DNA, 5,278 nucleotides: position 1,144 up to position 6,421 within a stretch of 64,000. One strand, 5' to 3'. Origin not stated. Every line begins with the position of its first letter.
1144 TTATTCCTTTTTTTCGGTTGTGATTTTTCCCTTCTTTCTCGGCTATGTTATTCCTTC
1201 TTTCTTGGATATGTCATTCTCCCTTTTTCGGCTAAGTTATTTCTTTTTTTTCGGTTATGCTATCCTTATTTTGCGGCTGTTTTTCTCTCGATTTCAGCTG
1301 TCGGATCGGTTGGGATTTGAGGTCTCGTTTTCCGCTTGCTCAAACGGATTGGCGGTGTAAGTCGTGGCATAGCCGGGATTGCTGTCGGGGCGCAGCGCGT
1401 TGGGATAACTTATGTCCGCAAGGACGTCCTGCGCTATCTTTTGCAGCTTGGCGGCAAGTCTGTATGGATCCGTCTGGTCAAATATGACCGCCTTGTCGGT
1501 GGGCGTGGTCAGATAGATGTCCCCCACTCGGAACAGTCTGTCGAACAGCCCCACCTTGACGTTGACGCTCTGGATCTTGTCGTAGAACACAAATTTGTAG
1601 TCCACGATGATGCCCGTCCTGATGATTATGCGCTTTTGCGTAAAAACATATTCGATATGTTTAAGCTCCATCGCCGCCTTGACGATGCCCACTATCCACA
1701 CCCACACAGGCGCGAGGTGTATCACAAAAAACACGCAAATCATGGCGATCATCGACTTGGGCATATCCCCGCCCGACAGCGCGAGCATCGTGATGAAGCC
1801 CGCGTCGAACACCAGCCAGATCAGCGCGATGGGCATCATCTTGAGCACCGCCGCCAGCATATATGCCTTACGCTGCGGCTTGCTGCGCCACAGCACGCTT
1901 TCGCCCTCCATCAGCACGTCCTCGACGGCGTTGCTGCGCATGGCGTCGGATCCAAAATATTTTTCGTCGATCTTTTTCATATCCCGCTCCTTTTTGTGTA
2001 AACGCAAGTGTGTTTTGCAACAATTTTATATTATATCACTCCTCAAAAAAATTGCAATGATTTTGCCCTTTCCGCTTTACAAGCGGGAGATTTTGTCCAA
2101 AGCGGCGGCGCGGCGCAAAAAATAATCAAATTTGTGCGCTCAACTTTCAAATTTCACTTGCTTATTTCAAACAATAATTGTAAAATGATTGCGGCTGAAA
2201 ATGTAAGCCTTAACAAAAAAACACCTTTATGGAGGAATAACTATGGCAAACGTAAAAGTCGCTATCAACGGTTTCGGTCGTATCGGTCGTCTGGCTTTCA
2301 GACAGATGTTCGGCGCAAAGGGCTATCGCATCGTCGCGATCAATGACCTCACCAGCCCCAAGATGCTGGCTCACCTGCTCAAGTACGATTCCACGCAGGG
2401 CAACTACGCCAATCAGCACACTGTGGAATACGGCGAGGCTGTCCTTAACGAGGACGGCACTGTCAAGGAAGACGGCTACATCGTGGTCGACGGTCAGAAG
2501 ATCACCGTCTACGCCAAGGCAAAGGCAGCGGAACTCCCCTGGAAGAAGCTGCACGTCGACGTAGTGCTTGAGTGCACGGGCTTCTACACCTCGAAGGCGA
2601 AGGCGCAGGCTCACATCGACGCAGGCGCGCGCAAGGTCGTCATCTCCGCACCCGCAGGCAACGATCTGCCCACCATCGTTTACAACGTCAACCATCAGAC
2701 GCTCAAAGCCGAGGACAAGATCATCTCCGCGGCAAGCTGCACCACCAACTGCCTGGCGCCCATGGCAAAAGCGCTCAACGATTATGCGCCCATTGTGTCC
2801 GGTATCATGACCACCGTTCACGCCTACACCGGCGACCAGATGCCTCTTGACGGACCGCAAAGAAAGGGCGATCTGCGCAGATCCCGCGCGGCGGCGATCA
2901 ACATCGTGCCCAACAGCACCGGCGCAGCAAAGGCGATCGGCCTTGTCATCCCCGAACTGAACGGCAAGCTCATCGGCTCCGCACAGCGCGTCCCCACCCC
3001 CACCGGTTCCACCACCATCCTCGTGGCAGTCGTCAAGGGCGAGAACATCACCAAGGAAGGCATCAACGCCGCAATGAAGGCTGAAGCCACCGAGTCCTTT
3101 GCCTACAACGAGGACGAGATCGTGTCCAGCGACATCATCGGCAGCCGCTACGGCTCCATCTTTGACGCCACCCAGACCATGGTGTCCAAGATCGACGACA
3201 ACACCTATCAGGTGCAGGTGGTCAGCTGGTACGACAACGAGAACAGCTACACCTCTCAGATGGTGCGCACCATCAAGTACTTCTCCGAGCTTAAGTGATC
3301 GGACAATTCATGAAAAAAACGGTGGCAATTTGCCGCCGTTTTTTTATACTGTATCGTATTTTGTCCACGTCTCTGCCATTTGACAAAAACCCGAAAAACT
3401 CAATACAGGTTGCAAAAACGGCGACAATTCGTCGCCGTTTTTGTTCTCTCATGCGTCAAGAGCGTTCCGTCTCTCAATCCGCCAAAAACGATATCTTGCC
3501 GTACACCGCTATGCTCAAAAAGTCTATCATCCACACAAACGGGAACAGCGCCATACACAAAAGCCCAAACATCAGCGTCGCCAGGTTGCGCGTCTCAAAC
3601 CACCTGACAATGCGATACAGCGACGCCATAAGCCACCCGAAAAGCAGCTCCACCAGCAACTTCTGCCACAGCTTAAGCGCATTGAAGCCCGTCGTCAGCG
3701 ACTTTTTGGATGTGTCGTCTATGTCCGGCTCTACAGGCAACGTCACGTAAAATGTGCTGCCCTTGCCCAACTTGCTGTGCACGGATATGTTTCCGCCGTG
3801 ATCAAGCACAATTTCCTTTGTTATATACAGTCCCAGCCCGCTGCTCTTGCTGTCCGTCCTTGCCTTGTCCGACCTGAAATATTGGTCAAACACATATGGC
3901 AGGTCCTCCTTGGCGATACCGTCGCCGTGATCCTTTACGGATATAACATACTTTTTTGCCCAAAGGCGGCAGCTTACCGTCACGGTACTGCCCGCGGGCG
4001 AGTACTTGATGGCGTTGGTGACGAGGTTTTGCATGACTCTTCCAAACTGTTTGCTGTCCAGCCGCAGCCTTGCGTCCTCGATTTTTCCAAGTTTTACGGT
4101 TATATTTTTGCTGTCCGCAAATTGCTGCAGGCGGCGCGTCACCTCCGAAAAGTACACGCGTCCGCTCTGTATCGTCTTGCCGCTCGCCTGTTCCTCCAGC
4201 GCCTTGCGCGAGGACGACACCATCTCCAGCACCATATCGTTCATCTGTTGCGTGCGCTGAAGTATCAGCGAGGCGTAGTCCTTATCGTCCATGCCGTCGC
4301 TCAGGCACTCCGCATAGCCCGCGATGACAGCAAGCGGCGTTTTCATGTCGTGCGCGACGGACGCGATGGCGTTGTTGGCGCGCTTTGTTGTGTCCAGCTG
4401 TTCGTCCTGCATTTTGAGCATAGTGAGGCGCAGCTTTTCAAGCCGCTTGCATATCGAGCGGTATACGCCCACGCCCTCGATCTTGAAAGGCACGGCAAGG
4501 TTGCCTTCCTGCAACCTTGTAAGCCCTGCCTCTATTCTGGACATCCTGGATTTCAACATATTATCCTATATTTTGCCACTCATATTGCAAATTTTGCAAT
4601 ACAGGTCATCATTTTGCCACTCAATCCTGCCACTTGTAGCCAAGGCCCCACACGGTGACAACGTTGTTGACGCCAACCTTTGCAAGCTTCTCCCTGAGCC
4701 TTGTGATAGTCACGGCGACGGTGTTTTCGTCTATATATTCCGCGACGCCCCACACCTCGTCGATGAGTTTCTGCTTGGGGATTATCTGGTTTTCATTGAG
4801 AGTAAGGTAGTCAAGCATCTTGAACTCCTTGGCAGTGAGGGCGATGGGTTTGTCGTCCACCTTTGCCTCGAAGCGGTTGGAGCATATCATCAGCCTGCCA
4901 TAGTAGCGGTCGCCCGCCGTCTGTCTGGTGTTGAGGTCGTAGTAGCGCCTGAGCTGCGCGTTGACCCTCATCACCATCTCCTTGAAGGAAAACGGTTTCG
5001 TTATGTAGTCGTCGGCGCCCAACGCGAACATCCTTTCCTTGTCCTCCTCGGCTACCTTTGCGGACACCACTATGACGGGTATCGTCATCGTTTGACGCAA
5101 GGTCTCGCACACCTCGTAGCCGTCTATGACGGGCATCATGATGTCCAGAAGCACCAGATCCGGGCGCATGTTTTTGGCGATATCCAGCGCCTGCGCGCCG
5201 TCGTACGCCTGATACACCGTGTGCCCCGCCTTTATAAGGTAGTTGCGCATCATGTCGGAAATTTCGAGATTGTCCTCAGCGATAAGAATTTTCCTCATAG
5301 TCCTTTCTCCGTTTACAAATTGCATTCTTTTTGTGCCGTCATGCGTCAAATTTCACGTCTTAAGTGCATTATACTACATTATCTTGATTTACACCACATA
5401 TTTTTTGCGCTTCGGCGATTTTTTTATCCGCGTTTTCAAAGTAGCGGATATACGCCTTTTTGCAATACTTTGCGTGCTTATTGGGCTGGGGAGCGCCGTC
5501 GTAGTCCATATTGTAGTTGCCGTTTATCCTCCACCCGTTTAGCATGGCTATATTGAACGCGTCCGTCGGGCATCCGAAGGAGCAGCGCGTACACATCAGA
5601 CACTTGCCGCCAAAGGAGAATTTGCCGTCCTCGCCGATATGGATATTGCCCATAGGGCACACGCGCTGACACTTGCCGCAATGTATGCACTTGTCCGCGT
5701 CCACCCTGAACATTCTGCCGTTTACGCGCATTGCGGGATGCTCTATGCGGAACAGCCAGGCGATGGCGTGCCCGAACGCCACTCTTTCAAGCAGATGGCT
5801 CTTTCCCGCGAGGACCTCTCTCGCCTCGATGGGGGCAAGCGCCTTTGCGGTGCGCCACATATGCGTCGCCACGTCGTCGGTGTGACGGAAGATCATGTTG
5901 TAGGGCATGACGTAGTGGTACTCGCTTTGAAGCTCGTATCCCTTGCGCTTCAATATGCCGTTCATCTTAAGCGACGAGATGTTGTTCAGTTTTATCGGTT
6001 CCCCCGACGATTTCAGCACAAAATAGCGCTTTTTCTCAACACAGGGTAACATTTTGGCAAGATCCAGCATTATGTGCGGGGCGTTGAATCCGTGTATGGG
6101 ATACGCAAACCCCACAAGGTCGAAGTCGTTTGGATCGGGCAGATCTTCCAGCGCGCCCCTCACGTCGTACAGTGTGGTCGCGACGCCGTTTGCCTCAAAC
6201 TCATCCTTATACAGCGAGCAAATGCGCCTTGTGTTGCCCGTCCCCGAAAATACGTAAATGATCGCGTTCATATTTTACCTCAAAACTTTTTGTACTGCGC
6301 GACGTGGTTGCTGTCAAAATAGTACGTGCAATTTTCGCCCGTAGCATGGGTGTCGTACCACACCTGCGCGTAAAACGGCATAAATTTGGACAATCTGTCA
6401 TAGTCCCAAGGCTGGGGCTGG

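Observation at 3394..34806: Highly over-represented ~30-nt interspersed motif (core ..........) with an uptake-sequence-like architecture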

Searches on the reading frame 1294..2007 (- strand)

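Call 13: search_protein_families(library=pfam, proteins=[window:1294-2007:-])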
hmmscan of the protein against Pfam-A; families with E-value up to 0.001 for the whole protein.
window:1294-2007:- (237 aa): 1 family
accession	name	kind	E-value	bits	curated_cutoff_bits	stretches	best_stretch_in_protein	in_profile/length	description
PF03703.20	bPH_2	-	1.1e-09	38.9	22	1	117-172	3-59/78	Bacterial PH domain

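Call 79: search_protein_families(library=ncbifam, proteins=[window:1294-2007:-], max_evalue=0.01)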
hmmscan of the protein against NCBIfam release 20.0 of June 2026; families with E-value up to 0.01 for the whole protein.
window:1294-2007:- (237 aa): 1 family
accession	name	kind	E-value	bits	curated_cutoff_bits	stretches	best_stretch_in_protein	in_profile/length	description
NF040894.1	puhB_PGC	equivalog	3.7e-08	33.4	110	1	30-171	14-147/176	photosynthetic complex putative assembly protein PuhB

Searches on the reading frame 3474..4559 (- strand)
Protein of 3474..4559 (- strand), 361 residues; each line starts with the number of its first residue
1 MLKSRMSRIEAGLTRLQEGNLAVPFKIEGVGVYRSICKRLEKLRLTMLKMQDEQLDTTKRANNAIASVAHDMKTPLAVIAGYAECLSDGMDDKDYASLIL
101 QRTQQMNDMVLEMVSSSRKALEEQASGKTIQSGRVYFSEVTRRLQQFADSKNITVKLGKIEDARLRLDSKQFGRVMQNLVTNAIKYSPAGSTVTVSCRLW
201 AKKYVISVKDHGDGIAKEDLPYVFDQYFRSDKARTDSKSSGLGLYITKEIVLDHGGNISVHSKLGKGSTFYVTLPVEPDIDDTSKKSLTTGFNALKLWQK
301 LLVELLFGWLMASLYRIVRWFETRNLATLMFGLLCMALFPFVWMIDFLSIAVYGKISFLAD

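Call 13: search_protein_families(library=pfam, proteins=[window:3474-4559:-])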
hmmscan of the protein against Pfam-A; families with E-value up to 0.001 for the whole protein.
window:3474-4559:- (361 aa): 3 families
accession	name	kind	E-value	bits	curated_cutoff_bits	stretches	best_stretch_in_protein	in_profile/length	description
PF02518.31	HATPase_c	-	2.3e-28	99.3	26.4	1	168-277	2-110/111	Histidine kinase-, DNA gyrase B-, and HSP90-like ATPase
PF00512.31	HisKA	-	4.2e-11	43.2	26.9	1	63-118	4-62/66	His Kinase A (phospho-acceptor) domain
PF13581.12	HATPase_c_2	-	0.00065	20.2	27.4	0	179-252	39-110/127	Histidine kinase-like ATPase domain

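Call 77: find_encoding_contigs(protein=window:3474-4559:-, flank=10000, max_places=5)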
Protein window:3474-4559:- (361 aa): 1 contig read that carries it; 1 place shown.
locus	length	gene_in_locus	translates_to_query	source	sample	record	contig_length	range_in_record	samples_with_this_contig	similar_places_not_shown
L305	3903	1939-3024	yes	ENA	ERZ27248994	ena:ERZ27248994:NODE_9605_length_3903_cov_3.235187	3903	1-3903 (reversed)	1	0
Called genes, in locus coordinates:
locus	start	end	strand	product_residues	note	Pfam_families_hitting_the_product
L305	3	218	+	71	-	?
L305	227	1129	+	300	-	PF13534:Fer4_17 (faint), PF00037:Fer4 (weak), PF12797:Fer4_2 (weak), PF12837:Fer4_6, PF13237:Fer4_10 (weak), PF14697:Fer4_21 (weak), PF12838:Fer4_7 (weak), PF13187:Fer4_9 (weak), +2 more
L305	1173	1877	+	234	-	PF00072:Response_reg, PF00486:Trans_reg_C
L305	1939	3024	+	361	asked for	PF00512:HisKA, PF02518:HATPase_c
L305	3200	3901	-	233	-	?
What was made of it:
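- Tried and rejected: The kinase look-up gave only a 3.9-kb contig inside the window (call 77).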

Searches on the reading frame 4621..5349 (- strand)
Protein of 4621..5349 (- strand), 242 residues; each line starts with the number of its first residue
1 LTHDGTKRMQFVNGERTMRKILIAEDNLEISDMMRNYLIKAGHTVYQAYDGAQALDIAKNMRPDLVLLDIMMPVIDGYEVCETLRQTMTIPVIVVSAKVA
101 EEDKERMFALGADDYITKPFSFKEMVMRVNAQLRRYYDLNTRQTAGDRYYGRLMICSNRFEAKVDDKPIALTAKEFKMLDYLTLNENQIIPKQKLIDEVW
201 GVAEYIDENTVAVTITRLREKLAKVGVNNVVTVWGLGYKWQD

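Call 13: search_protein_families(library=pfam, proteins=[window:4621-5349:-])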
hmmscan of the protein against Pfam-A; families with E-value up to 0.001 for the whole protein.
window:4621-5349:- (242 aa): 2 families
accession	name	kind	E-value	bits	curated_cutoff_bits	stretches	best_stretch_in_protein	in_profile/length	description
PF00072.30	Response_reg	-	3e-29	101.9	30.2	1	21-129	1-110/111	Response regulator receiver domain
PF00486.34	Trans_reg_C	-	1.3e-21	76.9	26.2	1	167-239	2-76/77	Transcriptional regulatory protein, C terminal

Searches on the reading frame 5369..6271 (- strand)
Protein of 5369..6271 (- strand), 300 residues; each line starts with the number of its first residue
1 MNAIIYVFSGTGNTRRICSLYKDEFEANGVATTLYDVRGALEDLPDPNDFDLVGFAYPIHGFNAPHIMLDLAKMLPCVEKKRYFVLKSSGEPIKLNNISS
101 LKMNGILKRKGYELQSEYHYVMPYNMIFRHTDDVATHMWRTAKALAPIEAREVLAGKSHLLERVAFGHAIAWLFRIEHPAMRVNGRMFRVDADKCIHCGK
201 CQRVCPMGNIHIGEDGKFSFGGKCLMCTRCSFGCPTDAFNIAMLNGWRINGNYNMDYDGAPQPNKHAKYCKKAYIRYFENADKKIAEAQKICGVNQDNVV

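Call 13: search_protein_families(library=pfam, proteins=[window:5369-6271:-])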
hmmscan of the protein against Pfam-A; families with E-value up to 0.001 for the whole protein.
window:5369-6271:- (300 aa): 12 families
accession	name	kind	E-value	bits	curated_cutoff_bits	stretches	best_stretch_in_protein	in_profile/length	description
PF12837.12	Fer4_6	-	1.2e-09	38.1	25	1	188-210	2-24/24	4Fe-4S binding domain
PF00037.32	Fer4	-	2.7e-09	36.9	21.1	1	189-210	2-23/24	4Fe-4S binding domain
PF12838.12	Fer4_7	-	5.1e-09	36.9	27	2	194-238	1-52/52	4Fe-4S dicluster domain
PF13237.11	Fer4_10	-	1.1e-08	35.3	25.5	1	189-235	3-53/53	4Fe-4S dicluster domain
PF14697.11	Fer4_21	-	1.5e-07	31.9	35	1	189-238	2-56/59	4Fe-4S dicluster domain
PF13484.11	Fer4_16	-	7.6e-07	30.3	30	0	194-210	1-17/66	4Fe-4S double cluster binding domain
PF13183.11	Fer4_8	-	8.9e-07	29.8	27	1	192-208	2-18/68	4Fe-4S dicluster domain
PF12797.12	Fer4_2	-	9.1e-07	28.9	24.5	1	188-206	3-21/22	4Fe-4S binding domain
PF13187.11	Fer4_9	-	1.2e-06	28.9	27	1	194-238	1-51/52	4Fe-4S dicluster domain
PF13534.11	Fer4_17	-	5.8e-06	27.2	22.2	1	190-208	41-59/61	4Fe-4S dicluster domain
PF25160.1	LdpA_Fe-S-bd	-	4.7e-05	23.5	27.6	1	188-211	21-44/49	LdpA Fe-S cluster-binding domain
PF12800.12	Fer4_4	-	0.00026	21.5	24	1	193-208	2-17/17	4Fe-4S binding domain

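Call 79: search_protein_families(library=ncbifam, proteins=[window:5369-6271:-], max_evalue=0.01)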
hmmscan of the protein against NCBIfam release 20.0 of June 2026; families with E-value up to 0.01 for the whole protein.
window:5369-6271:- (300 aa): 64 families (the best 25 are shown)
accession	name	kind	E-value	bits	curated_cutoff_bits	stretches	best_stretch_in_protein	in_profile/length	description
NF038196.1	ferrodoxin_EFR1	subfamily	6.1e-34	118.1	75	1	5-241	1-231/242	EFR1 family ferrodoxin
NF058577.1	FdxA_fam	equivalog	2e-11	43.9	65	2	192-238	6-52/52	4Fe-4S ferredoxin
NF040770.1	hetero_SS_HdrA2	exception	1.3e-08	33.4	1100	1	181-244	565-628/777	CoB-CoM heterodisulfide reductase HdrA2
NF040864.1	HgcB_ferredoxin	equivalog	1e-07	31.7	99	1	189-242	10-64/93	mercury methylation ferredoxin HgcB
NF007382.0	PRK09898.1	equivalog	1.1e-07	31.6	213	1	187-242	148-201/208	ferredoxin-like protein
NF006221.0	PRK08348.1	subfamily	1.1e-07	31.6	124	1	188-241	39-94/136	NADH-plastoquinone oxidoreductase subunit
TIGR01971.1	NuoI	subfamily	1.1e-07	31.5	113.05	1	178-215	66-103/121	NADH-quinone oxidoreductase, chain I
NF045874.1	Vhu_polyferre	exception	2.6e-07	29.7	600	1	190-235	193-371/381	F420-non-reducing hydrogenase associated-polyferredoxin VhuB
NF043039.1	HgcAB_like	equivalog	3e-07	30.4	285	1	184-239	291-349/350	HgcAB-like fusion protein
NF009053.0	PRK12387.1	subfamily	3.9e-07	30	204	1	185-215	65-95/180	formate hydrogenlyase complex iron-sulfur subunit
TIGR02700.1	flavo_MJ0208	hypoth_equivalog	4.3e-07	29.4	251.35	1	172-240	126-195/234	dihydromethanopterin reductase (acceptor)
NF042909.1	FMH_DH_FwdF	exception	6.4e-07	28.8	375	1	181-240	214-275/336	tungsten-dependent formylmethanofuran dehydrogenase subunit FwdF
NF043069.1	T4HPD_activ_SAM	equivalog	3e-06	26.8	425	1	187-241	45-99/299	trans-4-hydroxy-L-proline dehydratase activase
NF007202.0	PRK09623.1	equivalog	3.1e-06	27.4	166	1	189-241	47-100/105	3-methyl-2-oxobutanoate dehydrogenase subunit delta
NF004541.0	PRK05888.2-2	equivalog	3.5e-06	26.9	217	1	187-245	55-117/168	NADH-quinone oxidoreductase subunit NuoI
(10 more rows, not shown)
